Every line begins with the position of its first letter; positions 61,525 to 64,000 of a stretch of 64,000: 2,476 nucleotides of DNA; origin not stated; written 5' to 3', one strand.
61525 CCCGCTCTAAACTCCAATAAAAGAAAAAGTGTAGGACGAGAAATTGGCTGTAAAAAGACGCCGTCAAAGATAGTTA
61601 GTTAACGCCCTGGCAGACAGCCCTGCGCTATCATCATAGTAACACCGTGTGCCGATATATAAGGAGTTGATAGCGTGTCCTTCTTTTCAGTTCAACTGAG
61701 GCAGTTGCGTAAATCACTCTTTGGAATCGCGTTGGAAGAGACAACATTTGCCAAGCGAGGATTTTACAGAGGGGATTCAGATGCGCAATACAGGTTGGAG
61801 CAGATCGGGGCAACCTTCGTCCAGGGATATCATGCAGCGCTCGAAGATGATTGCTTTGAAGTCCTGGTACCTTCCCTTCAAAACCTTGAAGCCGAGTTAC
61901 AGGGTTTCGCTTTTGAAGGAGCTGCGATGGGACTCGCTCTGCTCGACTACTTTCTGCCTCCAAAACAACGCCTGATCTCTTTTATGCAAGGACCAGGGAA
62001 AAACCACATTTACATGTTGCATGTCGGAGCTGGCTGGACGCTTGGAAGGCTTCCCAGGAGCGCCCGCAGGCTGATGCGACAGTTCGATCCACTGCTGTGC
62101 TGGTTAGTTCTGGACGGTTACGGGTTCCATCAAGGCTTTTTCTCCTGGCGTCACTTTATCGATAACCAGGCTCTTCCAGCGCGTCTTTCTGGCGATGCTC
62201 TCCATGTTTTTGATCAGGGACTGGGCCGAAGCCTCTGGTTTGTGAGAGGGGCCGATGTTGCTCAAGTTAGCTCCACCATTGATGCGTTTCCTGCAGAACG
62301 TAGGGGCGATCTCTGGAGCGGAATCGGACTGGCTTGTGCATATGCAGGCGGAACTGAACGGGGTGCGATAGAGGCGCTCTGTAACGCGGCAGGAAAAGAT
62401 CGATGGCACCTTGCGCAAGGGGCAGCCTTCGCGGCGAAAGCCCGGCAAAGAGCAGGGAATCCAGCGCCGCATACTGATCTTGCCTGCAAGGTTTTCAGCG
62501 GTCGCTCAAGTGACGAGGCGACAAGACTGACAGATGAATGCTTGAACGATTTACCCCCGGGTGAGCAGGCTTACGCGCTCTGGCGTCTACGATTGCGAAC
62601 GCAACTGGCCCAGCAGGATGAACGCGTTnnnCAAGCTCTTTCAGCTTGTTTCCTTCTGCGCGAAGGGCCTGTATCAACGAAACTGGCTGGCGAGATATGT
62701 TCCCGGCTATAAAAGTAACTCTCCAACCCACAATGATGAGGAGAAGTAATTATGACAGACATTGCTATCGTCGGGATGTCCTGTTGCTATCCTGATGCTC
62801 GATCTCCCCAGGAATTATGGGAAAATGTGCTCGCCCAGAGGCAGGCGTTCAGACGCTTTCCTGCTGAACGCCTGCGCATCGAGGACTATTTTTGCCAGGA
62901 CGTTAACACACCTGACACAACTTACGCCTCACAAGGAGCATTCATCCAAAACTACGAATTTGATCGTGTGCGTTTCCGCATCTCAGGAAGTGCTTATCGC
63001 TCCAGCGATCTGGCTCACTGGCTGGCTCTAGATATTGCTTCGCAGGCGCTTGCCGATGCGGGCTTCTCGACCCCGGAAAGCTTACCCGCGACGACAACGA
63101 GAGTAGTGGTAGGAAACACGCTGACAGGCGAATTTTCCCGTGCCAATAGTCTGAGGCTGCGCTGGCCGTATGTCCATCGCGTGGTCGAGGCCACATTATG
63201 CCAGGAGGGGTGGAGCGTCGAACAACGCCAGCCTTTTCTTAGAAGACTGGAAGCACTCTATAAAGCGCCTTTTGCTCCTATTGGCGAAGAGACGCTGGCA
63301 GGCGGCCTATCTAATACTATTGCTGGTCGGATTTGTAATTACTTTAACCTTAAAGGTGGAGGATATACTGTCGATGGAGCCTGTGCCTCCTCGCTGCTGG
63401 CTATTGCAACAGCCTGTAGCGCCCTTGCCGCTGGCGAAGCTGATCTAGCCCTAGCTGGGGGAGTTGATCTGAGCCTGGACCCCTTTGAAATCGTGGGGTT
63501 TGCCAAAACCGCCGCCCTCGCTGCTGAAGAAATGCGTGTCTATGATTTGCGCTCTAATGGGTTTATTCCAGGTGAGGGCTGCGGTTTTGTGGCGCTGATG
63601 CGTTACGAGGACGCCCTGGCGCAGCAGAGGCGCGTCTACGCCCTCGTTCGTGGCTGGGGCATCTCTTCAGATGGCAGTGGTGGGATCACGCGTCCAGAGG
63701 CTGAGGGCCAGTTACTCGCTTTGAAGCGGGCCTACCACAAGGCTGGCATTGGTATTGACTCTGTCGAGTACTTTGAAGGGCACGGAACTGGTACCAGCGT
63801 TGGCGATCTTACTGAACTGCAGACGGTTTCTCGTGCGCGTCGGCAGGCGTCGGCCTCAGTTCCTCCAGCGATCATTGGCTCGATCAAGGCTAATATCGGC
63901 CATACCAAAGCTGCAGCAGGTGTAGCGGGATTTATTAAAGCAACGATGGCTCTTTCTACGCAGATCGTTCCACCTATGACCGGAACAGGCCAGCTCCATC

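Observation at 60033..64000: Onset of a biosynthetic gene cluster: two small RBS-driven genes + SARP activator + conserved 318-aa protein + enediyne/PUFA-type iterative PKS ketosynthase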

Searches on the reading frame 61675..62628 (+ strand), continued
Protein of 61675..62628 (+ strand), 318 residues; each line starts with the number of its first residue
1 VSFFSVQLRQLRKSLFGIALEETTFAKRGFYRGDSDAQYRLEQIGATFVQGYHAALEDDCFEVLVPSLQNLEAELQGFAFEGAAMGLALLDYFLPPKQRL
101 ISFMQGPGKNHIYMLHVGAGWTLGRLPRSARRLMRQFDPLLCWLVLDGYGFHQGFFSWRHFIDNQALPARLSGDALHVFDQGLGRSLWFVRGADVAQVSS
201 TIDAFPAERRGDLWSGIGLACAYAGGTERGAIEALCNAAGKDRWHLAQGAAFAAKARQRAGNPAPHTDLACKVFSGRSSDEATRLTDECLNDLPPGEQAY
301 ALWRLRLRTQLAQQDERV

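Call 107: predict_structure(protein=window:61675-62628:+)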
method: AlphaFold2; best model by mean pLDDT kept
length: 318 residues; sequences in the alignment: 1
mean_pLDDT: 39.8   pTM: 0.30
mean pLDDT of the five models: 39.8, 38.3, 37.6, 35.6, 35.4
residues with pLDDT >= 90: 0; 70-90: 0; 50-70: 36; < 50: 282
segments of 3 or more residues with pLDDT < 50: 1-202, 204-206, 219-227, 242-279, 299-301, 303-305, 307-318
pLDDT, mean of each block of 10 residues (from residue 1): 29 32 34 41 43 36 34 36 40 41 37 38 40 37 28 23 27 36 36 43 49 50 47 53 46 43 40 44 55 52 48 35
secondary structure, 60 per line:
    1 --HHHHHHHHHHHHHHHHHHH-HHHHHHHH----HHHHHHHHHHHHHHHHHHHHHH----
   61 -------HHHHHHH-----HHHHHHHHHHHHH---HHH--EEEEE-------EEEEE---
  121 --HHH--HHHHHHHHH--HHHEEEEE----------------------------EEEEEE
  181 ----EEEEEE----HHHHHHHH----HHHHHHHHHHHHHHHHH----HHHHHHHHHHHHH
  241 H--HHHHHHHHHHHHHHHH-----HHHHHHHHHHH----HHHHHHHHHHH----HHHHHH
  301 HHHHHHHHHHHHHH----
elements in order: H3-21 H23-30 H35-56 H68-74 H80-92 E101-105 E113-117 H128-136 E142-146 E175-180 E185-190 H195-202 H207-223 H228-241 H244-259 H265-275 H280-290 H295-314

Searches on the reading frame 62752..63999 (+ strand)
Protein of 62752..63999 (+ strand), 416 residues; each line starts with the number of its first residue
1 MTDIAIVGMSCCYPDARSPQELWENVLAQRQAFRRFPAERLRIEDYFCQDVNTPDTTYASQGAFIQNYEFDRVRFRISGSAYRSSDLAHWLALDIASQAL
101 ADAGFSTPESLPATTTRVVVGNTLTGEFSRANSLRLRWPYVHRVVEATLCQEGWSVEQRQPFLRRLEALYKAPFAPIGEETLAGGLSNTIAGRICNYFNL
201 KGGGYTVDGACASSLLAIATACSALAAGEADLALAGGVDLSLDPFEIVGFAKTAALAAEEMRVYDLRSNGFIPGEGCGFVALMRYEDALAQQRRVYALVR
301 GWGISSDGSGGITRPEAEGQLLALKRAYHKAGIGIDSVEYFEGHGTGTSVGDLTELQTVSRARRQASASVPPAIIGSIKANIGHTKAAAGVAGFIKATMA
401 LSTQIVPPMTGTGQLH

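Call 5: search_protein_families(library=pfam, proteins=[window:62752-63999:+], max_evalue=0.1)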
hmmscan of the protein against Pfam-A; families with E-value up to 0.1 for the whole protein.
window:62752-63999:+ (416 aa): 3 families
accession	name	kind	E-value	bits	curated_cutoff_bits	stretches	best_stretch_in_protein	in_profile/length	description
PF00109.32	ketoacyl-synt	-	2e-54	185.3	20.8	1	2-288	2-252/252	Beta-ketoacyl synthase, N-terminal domain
PF02801.28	Ketoacyl-synt_C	-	1.2e-31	109.6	20.8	1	296-410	1-116/119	Beta-ketoacyl synthase, C-terminal domain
PF00108.29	Thiolase_N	-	8.7e-05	22.5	26.4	1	206-239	80-113/260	Thiolase, N-terminal domain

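Call 6: search_protein_families(library=ncbifam, proteins=[window:62752-63999:+], max_evalue=0.1)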
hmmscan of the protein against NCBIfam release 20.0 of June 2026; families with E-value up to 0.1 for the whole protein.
window:62752-63999:+ (416 aa): 47 families (the best 25 are shown)
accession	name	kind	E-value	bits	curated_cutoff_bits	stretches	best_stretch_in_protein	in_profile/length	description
NF045894.1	PKS_plus_SDR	equivalog_domain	2.8e-76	257.2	1740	2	183-408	145-372/1515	type I polyketide synthase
TIGR02813.1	omega_3_PfaA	subfamily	7.1e-76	255.2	1010.1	1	3-409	8-406/2582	polyketide-type polyunsaturated fatty acid synthase PfaA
NF040607.1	mycolic_Pks13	equivalog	7.2e-62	209.3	2100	2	182-409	242-472/1680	polyketide synthase Pks13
NF041183.1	Pks2_ls1_myc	equivalog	4.5e-55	186.3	2400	2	187-408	149-368/2086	sulfolipid-1 biosynthesis phthioceranic/hydroxyphthioceranic acid synthase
TIGR03150.1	fabF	equivalog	2.8e-42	144.8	493.75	1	185-411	135-365/407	beta-ketoacyl-ACP synthase II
NF005589.0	PRK07314.1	subfamily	2.3e-41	141.9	387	1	184-410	137-367/413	beta-ketoacyl-ACP synthase II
NF005490.0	PRK07103.1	equivalog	6.7e-36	124.2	445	1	190-408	148-367/414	polyketide beta-ketoacyl:acyl carrier protein synthase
NF058662.1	cispenta_AmcF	equivalog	3.3e-34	118.5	325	1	202-412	120-327/369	cispentacin biosynthesis acyltransferase subunit AmcF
NF004970.0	PRK06333.1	subfamily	9.4e-34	117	525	1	186-409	148-375/424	beta-ketoacyl-ACP synthase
NF053555.1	prodigi_MBC_PigJ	equivalog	2.7e-32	112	900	1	194-414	496-709/759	prodigiosin MBC biosynthesis protein PigJ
NF006274.0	PRK08439.1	equivalog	3.4e-32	111.7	621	1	184-409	135-360/406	beta-ketoacyl-ACP synthase II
NF004618.0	PRK05952.1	equivalog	7.7e-30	104.1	455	1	209-412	145-343/384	beta-ketoacyl-ACP synthase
NF006434.0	PRK08722.1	equivalog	4.4e-29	101.6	759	1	186-409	139-367/414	beta-ketoacyl-ACP synthase II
NF006587.0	PRK09116.1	equivalog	1.1e-26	93.5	470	1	186-400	139-348/408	beta-ketoacyl-ACP synthase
NF006618.0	PRK09185.1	subfamily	2.9e-26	92.4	407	1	191-411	141-349/394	beta-ketoacyl-ACP synthase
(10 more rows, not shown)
